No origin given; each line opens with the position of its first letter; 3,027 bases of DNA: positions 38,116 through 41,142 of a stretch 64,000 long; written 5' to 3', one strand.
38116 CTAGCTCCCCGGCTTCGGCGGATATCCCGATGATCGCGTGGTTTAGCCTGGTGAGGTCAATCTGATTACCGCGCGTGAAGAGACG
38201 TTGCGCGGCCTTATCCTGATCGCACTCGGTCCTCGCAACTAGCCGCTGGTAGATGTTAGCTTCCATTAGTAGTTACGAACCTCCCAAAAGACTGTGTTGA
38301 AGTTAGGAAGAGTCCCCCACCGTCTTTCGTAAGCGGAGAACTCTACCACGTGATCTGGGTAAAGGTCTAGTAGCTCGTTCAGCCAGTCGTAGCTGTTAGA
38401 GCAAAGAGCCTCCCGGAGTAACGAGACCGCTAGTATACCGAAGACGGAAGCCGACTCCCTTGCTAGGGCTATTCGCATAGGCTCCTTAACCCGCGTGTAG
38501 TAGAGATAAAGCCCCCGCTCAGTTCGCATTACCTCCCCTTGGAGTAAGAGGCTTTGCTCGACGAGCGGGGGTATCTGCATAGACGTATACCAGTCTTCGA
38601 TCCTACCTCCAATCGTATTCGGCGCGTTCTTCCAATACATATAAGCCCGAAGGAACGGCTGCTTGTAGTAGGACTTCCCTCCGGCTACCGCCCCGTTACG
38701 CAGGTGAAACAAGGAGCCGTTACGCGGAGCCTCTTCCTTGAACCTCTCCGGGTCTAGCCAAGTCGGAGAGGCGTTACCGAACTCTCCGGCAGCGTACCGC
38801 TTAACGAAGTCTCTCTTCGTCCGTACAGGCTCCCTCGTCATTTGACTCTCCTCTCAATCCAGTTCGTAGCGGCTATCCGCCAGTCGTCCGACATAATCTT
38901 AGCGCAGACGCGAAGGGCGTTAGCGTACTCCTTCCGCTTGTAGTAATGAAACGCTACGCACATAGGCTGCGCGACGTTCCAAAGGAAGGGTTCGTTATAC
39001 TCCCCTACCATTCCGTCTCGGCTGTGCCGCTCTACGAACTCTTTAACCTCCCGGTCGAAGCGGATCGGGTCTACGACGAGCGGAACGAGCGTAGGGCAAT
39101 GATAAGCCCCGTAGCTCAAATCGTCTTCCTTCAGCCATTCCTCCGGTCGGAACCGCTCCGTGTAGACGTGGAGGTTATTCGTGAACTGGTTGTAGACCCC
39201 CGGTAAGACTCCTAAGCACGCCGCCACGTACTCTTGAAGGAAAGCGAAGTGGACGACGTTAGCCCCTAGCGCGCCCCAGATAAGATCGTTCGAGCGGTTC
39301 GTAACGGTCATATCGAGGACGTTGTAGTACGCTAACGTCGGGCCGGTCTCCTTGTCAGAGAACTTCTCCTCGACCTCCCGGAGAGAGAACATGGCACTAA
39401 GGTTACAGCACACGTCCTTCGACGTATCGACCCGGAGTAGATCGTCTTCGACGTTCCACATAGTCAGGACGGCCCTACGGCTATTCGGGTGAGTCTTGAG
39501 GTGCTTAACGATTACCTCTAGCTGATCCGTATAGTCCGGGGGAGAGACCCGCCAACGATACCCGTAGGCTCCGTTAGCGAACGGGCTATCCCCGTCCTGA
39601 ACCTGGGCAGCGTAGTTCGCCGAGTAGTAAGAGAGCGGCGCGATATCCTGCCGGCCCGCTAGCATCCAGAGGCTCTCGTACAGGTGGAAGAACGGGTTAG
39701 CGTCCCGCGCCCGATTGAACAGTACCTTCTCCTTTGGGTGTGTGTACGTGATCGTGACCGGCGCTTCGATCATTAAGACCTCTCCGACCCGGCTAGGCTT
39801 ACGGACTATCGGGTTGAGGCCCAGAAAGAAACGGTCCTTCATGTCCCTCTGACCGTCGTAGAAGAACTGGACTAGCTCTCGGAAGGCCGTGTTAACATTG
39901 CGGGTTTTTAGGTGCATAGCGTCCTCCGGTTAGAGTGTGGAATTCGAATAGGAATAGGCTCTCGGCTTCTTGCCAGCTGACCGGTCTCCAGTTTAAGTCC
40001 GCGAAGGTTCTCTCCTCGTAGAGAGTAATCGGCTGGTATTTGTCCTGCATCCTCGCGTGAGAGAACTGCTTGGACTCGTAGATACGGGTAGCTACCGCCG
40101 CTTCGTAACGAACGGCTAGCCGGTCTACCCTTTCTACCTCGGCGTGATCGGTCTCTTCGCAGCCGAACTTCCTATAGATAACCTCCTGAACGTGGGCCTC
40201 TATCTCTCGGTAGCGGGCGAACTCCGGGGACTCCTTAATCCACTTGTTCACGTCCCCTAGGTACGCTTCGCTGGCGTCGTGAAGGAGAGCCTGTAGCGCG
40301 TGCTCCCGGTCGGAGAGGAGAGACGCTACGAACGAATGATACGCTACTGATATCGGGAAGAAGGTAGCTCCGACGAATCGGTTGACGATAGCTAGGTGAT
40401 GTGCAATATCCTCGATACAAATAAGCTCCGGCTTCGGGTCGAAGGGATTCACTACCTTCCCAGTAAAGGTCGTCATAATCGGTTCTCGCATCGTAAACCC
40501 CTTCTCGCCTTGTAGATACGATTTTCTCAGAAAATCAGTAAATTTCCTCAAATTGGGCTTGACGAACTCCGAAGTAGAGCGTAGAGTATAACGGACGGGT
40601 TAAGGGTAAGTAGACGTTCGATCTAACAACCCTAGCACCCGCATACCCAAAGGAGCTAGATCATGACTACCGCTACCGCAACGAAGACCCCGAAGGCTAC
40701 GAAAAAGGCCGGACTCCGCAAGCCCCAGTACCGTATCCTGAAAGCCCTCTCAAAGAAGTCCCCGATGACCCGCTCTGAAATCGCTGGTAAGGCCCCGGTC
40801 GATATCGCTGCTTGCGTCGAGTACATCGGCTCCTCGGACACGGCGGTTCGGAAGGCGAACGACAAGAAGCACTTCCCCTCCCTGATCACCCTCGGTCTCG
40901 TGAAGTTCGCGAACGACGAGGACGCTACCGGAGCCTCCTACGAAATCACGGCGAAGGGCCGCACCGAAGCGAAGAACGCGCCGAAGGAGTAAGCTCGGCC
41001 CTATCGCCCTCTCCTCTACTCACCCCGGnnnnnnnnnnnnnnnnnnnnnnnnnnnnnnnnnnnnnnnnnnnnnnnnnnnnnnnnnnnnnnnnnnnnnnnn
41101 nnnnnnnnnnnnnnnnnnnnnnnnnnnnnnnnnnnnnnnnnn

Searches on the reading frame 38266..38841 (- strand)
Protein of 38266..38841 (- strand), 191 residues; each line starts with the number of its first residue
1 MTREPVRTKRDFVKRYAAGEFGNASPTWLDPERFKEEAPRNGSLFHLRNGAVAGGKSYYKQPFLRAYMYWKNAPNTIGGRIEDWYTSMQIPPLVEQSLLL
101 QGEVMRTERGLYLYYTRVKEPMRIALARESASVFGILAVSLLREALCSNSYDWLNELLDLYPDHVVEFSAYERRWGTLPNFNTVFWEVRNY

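Call 3: search_protein_families(library=pfam, proteins=[window:38266-38841:-], max_evalue=0.1)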
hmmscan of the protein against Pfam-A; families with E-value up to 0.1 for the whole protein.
window:38266-38841:- (191 aa): 0 families

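Call 4: search_protein_families(library=phrogs, proteins=[window:38266-38841:-], max_evalue=0.01)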
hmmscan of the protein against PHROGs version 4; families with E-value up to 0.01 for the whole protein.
window:38266-38841:- (191 aa): 0 families

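Call 15: search_protein_families(library=ncbifam, proteins=[window:38266-38841:-], max_evalue=0.1)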
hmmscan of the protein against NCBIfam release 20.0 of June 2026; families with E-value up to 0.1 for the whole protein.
window:38266-38841:- (191 aa): 0 families

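Call 79: search_solved_structures(query=window:38266-38841:-, max_evalue=1)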
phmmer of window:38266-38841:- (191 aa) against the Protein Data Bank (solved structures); distinct sequences matched with E-value up to 1: 4.
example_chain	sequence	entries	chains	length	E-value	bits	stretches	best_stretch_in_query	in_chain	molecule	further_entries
1hbz_A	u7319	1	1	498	0.51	13.4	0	53-84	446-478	CATALASE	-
1gwe_A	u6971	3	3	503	0.51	13.4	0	53-84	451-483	Catalase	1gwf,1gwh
9t0m_A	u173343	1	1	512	0.53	13.4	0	53-84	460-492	Catalase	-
8slr_D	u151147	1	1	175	0.86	12.7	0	75-118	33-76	Tumor necrosis factor ligand superfamily member 10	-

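Call 91: search_protein_families(library=padloc, proteins=[window:38266-38841:-], max_evalue=0.01)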
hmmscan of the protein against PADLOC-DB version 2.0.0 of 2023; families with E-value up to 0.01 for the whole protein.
window:38266-38841:- (191 aa): 0 families

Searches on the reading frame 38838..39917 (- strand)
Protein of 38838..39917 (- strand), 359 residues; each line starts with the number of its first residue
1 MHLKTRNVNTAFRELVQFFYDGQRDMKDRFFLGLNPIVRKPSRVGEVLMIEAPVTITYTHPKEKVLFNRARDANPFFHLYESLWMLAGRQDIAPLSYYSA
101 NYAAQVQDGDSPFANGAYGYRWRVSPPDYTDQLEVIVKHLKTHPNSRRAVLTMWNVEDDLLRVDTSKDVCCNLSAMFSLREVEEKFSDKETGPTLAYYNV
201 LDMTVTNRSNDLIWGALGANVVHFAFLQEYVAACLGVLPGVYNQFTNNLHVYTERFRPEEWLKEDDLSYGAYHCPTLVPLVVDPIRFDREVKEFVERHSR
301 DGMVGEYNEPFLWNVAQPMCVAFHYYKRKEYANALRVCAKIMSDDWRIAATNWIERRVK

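Call 3: search_protein_families(library=pfam, proteins=[window:38838-39917:-], max_evalue=0.1)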
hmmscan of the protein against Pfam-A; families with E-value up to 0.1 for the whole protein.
window:38838-39917:- (359 aa): 2 families
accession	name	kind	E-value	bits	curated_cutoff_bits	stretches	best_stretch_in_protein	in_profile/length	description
PF00303.24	Thymidylat_synt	-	1.5e-18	67.4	24.3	1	79-257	56-216/266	Thymidylate synthase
PF17004.11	SRP_TPR_like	-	0.062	13.8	35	0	317-349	40-72/109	Putative TPR-like repeat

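Call 4: search_protein_families(library=phrogs, proteins=[window:38838-39917:-], max_evalue=0.01)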
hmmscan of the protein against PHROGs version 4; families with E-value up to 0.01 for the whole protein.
window:38838-39917:- (359 aa): 4 families
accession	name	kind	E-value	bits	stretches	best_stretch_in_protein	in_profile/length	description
phrog_5131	-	DNA, RNA and nucleotide metabolism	2e-81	275.1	1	39-358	26-339/357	thymidylate synthase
phrog_160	-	DNA, RNA and nucleotide metabolism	2.4e-29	103.3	1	80-256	91-257/335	thymidylate synthase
phrog_3676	-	DNA, RNA and nucleotide metabolism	2.6e-29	103.5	1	44-256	35-231/351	thymidylate synthase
phrog_5682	-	DNA, RNA and nucleotide metabolism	7.3e-11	42.8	1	113-255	34-154/209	thymidylate synthase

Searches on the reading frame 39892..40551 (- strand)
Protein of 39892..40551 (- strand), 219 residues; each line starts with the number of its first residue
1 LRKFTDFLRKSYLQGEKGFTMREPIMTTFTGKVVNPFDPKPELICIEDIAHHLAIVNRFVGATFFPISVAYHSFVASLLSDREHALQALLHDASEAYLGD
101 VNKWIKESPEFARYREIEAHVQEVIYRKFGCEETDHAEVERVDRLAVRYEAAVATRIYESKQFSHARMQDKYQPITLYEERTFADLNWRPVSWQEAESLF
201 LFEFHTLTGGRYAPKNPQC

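Call 3: search_protein_families(library=pfam, proteins=[window:39892-40551:-], max_evalue=0.1)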
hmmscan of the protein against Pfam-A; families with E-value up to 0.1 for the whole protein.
window:39892-40551:- (219 aa): 2 families
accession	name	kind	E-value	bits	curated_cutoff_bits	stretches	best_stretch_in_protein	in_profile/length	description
PF12917.13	YfbR-like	-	0.0018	18.4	25.9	1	82-127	55-102/182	5'-deoxynucleotidase YfbR-like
PF13023.12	HD_3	-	0.078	13.3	22.5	0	82-175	47-128/165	HD domain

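Call 4: search_protein_families(library=phrogs, proteins=[window:39892-40551:-], max_evalue=0.01)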
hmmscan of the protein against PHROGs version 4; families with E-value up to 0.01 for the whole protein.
window:39892-40551:- (219 aa): 6 families
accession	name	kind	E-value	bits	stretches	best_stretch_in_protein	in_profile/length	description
phrog_318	-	other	9.3e-40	138.1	1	19-211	93-271/296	deoxyribonucleoside 5' monophosphate phosphatase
phrog_8467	-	other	8.8e-26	91.8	1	21-148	20-145/195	deoxyribonucleoside 5' monophosphate phosphatase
phrog_20276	-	unknown function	2e-13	51.6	1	28-120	6-96/103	-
phrog_6402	-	other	0.00044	21.4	1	91-149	2-58/111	deoxyribonucleoside 5' monophosphate phosphatase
phrog_7076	-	DNA, RNA and nucleotide metabolism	0.0019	18.9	1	49-108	29-87/188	dATP triphosphohydrolase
phrog_6047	-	unknown function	0.0099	16.9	0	86-146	56-118/186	-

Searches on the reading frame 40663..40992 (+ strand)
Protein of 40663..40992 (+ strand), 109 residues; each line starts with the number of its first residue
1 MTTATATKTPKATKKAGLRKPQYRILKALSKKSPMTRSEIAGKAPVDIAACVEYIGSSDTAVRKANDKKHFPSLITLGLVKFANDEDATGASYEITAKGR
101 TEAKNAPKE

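Call 15: search_protein_families(library=ncbifam, proteins=[window:40663-40992:+], max_evalue=0.1)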
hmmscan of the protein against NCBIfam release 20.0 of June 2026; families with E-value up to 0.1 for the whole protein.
window:40663-40992:+ (109 aa): 1 family
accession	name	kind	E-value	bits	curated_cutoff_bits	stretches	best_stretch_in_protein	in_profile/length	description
NF053610.1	Sso10a_fam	subfamily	0.053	13.6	60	0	68-100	35-61/64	Sso10a family chromatin protein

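Call 76: search_protein_families(library=pfam, proteins=[window:40663-40992:+], max_evalue=0.01)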
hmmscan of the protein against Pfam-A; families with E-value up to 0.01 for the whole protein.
window:40663-40992:+ (109 aa): 1 family
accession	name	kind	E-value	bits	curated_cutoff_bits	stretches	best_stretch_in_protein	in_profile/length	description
PF14337.13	Abi_alpha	-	0.0088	16.5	29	1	23-105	84-167/196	Abortive infection alpha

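Call 91: search_protein_families(library=padloc, proteins=[window:40663-40992:+], max_evalue=0.01)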
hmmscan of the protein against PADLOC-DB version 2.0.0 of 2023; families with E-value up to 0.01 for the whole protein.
window:40663-40992:+ (109 aa): 0 families
